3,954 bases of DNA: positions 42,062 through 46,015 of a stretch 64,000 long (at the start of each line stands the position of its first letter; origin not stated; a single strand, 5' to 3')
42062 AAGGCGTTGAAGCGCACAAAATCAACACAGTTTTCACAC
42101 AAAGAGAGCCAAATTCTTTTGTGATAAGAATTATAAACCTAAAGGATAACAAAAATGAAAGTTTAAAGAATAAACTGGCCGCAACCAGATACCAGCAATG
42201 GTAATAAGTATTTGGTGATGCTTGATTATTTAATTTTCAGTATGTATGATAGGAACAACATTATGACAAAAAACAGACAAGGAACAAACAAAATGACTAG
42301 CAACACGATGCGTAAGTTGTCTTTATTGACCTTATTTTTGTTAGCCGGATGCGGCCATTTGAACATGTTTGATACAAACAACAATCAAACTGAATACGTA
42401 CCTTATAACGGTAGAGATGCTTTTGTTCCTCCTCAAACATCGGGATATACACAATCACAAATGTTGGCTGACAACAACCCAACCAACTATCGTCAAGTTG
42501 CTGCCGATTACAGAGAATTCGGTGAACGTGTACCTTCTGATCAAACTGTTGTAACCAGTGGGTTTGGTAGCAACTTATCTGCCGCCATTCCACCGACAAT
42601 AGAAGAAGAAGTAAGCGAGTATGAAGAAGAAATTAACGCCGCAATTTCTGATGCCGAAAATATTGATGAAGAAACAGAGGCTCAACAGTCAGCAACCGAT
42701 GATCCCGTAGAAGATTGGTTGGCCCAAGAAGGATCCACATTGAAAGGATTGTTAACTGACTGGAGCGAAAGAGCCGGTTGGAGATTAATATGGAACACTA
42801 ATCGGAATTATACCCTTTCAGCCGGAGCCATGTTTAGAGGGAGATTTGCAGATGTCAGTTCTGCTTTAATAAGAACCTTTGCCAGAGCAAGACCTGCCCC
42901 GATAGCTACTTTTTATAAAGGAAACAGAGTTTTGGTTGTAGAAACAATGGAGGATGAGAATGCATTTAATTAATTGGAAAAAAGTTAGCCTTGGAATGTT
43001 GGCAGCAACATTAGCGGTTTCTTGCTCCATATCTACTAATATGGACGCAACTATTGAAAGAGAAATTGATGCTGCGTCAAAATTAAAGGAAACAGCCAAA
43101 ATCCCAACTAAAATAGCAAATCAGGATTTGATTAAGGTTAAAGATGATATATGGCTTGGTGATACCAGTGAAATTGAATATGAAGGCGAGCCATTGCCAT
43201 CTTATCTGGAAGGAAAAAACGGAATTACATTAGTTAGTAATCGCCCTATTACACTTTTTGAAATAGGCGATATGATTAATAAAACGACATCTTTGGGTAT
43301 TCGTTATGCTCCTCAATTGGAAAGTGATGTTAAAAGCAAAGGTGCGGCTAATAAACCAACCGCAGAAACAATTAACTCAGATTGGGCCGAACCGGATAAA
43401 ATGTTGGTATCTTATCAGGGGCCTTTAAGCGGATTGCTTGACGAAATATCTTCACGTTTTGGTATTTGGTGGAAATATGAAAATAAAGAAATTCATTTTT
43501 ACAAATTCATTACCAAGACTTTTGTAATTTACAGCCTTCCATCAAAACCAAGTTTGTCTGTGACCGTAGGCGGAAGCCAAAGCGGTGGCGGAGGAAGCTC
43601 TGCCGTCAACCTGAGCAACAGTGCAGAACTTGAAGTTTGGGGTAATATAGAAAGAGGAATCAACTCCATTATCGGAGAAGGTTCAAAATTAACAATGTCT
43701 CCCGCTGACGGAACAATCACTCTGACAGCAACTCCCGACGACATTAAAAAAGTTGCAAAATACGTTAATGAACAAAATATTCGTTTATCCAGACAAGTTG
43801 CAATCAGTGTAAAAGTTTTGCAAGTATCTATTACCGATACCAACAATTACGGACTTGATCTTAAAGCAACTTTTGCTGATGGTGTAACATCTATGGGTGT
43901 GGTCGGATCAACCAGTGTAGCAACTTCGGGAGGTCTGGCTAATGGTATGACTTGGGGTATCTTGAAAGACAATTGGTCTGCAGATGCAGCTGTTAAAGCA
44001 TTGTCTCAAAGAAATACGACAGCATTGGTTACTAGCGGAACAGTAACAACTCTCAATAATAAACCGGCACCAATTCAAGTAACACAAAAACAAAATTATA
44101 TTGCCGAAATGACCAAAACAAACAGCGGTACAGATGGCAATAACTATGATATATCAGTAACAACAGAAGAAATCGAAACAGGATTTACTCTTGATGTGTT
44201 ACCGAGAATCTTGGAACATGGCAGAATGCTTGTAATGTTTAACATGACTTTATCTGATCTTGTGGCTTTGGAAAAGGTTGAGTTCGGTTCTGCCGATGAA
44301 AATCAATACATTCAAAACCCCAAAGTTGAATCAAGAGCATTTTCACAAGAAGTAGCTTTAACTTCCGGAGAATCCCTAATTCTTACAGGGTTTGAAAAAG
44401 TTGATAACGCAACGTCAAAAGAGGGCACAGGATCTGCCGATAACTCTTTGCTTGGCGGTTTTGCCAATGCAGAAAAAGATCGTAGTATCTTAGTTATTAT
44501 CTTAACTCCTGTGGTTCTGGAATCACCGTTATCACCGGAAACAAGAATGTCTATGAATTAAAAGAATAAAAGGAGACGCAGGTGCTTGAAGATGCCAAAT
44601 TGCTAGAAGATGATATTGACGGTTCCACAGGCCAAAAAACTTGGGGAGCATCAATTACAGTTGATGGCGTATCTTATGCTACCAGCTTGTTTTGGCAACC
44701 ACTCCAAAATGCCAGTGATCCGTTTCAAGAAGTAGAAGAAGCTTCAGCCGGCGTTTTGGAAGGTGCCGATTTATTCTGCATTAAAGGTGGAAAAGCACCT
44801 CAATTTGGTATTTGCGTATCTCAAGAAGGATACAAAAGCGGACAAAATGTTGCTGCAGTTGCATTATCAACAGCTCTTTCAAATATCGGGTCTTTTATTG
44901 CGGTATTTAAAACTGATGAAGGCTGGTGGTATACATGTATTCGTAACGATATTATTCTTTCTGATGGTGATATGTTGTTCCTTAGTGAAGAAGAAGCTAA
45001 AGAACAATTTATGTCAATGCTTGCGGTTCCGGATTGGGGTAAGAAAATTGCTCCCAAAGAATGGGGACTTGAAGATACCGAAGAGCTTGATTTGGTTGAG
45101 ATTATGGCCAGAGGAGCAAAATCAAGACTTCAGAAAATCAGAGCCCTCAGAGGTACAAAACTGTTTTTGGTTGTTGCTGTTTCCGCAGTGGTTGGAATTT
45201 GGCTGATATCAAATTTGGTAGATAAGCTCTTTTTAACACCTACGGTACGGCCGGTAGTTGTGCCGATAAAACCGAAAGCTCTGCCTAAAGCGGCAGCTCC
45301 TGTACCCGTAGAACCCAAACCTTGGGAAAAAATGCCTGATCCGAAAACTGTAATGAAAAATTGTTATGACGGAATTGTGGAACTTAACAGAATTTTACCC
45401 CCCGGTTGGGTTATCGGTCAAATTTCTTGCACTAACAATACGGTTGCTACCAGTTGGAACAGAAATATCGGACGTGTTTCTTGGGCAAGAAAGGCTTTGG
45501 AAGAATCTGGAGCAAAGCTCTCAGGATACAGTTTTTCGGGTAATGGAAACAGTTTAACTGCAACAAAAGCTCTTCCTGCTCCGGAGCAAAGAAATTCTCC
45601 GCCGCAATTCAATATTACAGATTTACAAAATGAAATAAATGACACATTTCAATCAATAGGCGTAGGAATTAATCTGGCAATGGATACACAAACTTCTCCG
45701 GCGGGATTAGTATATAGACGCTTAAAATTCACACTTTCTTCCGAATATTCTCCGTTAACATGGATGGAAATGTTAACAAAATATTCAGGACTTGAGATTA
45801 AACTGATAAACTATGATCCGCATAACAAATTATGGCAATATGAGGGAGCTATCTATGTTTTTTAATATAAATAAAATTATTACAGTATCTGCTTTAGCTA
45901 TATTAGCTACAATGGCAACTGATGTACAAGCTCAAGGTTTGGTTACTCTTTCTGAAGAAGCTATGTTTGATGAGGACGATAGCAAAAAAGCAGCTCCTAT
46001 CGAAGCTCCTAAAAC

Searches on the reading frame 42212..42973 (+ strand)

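Call 8: search_protein_families(library=pfam, max_evalue=0.01, proteins=[window:42212-42973:+])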
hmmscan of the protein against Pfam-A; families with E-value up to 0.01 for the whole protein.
window:42212-42973:+ (253 aa): 1 family
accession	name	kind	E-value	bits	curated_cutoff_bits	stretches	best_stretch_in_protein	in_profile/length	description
PF10671.14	TcpQ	-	1.3e-15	57.6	27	1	168-244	2-78/80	Toxin co-regulated pilus biosynthesis protein Q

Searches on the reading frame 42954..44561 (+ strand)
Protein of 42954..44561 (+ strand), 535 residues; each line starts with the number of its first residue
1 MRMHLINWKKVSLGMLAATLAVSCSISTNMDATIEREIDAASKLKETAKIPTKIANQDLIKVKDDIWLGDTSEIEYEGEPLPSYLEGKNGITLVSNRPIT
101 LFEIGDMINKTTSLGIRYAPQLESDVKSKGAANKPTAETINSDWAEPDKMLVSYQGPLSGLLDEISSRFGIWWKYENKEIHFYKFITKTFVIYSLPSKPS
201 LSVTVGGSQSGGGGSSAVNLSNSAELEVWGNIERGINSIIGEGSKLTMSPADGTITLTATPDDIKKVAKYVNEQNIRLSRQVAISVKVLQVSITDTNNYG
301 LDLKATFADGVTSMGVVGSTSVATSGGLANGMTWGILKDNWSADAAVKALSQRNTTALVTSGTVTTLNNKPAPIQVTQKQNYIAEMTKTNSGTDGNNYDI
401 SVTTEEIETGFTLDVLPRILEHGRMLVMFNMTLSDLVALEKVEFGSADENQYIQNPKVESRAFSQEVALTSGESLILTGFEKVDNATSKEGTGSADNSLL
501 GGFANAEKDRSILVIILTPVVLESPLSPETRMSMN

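Call 9: search_protein_families(library=pfam, max_evalue=0.001, proteins=[window:42954-44561:+])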
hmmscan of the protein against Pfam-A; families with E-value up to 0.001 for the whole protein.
window:42954-44561:+ (535 aa): 1 family
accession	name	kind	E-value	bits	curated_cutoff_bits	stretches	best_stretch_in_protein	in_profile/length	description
PF00263.26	Secretin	-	2.6e-15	56.8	27.5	1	349-522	1-168/169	Bacterial type II and III secretion system protein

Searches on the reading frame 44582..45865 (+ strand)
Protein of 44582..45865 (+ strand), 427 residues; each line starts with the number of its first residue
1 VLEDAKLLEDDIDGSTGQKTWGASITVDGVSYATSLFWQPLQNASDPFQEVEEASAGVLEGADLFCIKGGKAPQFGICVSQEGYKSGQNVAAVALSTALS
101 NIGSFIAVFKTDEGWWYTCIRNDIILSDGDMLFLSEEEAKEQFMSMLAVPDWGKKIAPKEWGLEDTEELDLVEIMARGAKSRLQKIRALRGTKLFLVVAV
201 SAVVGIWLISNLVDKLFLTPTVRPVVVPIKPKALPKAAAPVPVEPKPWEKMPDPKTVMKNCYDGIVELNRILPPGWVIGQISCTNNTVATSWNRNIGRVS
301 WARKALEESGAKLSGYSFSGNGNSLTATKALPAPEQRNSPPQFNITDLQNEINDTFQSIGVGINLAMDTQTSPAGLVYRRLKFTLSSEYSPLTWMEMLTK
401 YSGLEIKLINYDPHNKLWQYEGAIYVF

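Call 9: search_protein_families(library=pfam, max_evalue=0.001, proteins=[window:44582-45865:+])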
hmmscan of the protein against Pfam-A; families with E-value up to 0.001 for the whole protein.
window:44582-45865:+ (427 aa): 1 family
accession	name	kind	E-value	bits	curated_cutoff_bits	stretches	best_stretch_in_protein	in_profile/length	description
PF06864.17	PAP_PilO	-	3.8e-13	49.5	26.7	1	34-426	3-419/419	Pilin accessory protein (PilO)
